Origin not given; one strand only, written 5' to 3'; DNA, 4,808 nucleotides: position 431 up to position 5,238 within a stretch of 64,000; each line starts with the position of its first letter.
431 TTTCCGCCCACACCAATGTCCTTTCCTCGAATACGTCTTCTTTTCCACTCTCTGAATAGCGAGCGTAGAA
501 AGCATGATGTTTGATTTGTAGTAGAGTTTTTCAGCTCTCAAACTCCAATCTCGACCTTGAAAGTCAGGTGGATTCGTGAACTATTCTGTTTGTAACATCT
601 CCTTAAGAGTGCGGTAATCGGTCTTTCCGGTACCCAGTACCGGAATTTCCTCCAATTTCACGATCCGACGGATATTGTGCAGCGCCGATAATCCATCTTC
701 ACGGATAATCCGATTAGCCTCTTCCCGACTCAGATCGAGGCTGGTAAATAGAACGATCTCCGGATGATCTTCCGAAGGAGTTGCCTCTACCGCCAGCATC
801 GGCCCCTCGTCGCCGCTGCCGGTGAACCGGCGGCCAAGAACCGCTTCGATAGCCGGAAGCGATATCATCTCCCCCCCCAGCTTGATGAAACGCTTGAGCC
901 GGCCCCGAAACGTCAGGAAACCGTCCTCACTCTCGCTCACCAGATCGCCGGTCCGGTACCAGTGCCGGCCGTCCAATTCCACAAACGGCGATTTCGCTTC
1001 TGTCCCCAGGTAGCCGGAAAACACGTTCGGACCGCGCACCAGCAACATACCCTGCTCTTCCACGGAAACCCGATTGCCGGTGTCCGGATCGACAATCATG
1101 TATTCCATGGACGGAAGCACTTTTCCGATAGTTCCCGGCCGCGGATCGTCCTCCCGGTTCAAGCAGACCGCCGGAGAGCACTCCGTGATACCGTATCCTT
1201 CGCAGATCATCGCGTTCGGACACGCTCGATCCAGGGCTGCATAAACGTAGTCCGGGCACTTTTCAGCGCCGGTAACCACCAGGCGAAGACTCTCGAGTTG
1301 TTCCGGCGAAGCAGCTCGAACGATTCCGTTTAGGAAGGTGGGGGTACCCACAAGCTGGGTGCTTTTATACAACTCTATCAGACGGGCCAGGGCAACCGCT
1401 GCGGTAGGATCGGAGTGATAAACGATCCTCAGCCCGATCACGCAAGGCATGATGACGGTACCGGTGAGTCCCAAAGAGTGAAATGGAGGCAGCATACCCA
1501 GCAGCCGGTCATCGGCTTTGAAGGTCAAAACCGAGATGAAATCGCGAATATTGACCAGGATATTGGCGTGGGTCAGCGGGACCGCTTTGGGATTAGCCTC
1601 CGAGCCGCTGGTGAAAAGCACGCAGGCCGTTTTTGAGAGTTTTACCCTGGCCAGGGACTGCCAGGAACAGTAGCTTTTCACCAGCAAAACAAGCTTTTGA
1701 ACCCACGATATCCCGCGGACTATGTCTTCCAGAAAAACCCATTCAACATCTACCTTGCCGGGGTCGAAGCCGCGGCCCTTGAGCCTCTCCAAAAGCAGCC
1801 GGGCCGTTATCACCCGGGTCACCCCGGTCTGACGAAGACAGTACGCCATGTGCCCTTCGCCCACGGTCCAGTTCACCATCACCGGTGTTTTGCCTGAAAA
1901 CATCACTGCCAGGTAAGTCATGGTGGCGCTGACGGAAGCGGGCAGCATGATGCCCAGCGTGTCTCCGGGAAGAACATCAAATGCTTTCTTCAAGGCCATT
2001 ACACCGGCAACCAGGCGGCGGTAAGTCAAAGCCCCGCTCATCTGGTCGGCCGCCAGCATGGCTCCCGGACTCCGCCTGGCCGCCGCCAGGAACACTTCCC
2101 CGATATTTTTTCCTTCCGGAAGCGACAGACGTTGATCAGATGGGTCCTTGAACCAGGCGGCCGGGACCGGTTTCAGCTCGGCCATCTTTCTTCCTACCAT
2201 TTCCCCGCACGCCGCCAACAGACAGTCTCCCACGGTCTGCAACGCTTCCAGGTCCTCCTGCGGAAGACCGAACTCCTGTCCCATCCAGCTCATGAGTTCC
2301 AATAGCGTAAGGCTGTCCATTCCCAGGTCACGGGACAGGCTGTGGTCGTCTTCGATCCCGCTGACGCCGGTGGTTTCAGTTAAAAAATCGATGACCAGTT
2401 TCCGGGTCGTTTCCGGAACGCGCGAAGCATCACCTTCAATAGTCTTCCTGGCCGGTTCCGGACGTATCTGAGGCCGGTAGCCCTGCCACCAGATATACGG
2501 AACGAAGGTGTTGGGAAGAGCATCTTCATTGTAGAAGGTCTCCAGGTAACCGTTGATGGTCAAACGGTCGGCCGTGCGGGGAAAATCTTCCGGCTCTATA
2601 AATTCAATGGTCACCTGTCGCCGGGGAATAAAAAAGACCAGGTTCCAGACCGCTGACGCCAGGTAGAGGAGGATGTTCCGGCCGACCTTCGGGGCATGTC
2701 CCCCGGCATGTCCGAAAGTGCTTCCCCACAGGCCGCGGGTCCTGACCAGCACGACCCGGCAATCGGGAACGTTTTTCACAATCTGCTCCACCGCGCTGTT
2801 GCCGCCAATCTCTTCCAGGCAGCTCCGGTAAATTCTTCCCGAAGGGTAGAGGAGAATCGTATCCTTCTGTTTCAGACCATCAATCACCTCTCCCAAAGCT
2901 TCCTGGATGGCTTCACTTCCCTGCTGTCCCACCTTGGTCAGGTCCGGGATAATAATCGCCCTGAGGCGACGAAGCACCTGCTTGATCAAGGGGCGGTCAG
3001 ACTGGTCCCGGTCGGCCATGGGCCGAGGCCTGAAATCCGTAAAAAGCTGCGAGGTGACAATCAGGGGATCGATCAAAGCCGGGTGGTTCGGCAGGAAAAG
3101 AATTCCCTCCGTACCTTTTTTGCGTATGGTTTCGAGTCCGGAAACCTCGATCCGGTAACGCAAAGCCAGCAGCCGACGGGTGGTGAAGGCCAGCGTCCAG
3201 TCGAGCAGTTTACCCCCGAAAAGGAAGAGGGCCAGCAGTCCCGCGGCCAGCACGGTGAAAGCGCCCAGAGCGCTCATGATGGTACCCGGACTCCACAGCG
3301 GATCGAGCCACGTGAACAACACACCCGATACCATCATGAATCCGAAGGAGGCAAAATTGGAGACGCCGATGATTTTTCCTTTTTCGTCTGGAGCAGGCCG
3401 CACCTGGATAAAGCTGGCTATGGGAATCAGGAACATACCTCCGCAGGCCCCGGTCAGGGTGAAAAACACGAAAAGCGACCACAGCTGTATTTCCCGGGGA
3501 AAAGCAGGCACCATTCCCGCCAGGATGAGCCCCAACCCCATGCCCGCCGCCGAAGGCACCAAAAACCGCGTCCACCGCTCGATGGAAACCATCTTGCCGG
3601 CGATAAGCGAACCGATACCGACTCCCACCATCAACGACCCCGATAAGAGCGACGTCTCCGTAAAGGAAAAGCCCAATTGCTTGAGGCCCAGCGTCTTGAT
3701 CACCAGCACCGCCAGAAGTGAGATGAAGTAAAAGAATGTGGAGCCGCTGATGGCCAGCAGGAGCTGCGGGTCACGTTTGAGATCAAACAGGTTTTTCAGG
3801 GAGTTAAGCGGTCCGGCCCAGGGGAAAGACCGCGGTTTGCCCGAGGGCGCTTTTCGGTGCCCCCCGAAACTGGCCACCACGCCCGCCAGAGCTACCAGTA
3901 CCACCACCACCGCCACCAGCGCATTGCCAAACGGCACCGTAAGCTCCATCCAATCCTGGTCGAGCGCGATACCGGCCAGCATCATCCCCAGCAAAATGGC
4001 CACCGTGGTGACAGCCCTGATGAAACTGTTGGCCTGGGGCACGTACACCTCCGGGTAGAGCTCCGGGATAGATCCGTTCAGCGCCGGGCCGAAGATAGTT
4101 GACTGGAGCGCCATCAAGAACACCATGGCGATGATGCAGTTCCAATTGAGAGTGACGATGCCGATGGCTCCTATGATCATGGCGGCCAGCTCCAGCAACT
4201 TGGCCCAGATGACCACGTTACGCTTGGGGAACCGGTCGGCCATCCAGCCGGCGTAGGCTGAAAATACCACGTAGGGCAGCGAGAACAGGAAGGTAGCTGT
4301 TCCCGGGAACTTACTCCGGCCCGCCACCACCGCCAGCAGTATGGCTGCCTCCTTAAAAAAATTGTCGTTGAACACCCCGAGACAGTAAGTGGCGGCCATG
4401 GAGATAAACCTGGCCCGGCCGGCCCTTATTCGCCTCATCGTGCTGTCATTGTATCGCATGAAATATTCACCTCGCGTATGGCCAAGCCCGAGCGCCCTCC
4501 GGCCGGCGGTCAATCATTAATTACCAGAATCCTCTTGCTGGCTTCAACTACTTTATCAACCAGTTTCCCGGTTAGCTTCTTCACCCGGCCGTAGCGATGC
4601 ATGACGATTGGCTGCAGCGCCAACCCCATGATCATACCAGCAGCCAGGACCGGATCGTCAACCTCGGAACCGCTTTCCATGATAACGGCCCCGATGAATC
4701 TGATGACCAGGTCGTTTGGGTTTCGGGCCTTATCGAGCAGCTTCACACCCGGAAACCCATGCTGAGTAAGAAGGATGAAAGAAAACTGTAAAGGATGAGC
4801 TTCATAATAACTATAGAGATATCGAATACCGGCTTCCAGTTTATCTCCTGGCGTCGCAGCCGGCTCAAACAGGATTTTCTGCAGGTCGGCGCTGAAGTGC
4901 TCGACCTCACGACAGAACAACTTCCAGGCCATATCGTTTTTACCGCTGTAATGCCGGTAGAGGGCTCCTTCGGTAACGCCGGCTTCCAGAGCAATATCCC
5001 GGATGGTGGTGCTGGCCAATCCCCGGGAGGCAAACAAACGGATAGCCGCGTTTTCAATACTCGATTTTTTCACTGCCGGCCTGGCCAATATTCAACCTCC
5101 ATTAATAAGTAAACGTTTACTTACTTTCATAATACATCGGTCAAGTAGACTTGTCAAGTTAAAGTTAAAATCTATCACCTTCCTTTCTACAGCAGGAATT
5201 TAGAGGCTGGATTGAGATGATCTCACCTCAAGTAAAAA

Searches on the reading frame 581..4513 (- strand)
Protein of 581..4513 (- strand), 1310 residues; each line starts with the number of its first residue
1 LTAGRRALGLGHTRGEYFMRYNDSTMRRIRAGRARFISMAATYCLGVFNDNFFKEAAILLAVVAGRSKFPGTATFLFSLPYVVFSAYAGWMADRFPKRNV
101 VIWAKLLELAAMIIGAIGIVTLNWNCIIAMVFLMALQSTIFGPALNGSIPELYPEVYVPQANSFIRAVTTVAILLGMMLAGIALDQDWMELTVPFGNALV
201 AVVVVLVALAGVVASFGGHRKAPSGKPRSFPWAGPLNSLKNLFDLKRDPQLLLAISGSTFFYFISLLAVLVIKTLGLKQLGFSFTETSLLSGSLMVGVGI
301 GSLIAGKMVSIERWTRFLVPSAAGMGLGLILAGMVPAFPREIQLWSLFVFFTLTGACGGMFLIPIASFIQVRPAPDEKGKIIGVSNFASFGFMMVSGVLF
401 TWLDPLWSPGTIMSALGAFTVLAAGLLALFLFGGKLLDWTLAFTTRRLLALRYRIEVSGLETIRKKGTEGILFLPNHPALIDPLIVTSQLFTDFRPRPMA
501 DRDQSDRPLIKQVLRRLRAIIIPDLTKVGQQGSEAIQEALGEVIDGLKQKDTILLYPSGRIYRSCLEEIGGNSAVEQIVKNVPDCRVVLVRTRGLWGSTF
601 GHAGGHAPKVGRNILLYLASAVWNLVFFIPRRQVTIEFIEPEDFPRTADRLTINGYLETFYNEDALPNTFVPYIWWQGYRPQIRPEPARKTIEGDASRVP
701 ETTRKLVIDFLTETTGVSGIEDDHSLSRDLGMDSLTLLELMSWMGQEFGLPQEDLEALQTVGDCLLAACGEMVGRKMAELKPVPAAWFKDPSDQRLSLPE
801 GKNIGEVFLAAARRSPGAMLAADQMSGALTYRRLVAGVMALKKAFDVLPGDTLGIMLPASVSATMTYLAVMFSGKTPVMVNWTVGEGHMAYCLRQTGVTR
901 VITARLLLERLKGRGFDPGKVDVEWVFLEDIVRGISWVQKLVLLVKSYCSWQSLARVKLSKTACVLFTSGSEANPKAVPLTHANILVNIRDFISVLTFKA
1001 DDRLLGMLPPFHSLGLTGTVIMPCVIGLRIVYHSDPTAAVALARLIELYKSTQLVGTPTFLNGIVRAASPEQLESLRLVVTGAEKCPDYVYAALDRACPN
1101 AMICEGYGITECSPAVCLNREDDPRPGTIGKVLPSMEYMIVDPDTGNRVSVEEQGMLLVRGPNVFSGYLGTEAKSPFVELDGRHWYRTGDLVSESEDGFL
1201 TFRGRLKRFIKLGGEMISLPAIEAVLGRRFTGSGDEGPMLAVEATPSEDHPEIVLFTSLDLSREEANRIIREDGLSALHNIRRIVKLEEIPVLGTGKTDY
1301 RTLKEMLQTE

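Call 8: search_protein_families(library=pfam, proteins=[window:581-4513:-], max_evalue=0.01)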
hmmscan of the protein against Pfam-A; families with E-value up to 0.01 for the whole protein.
window:581-4513:- (1310 aa): 4 families
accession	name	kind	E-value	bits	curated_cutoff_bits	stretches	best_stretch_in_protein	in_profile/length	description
PF00501.34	AMP-binding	-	2.2e-65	221.4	29.9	1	811-1169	4-384/384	AMP-binding enzyme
PF07690.21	MFS_1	-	1.8e-24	86.8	33.4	1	71-392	35-342/347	Major Facilitator Superfamily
PF00550.31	PP-binding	-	2.2e-07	31.5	20.8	1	708-763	4-62/67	Phosphopantetheine attachment site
PF01553.26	Acyltransferase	-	2.3e-06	27.9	23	1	454-564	1-105/132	Acyltransferase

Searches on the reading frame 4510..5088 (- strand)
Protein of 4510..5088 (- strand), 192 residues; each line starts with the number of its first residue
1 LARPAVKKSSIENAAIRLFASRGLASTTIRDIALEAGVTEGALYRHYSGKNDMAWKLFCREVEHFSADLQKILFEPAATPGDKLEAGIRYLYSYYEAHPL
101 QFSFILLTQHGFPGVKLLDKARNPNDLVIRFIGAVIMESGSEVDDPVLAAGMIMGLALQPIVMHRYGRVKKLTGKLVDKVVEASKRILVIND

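Call 8: search_protein_families(library=pfam, proteins=[window:4510-5088:-], max_evalue=0.01)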
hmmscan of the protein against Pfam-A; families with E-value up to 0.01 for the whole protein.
window:4510-5088:- (192 aa): 1 family
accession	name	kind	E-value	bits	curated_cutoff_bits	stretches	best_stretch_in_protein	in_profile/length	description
PF00440.29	TetR_N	-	5.4e-15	55.3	24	1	13-53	3-43/47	Bacterial regulatory proteins, tetR family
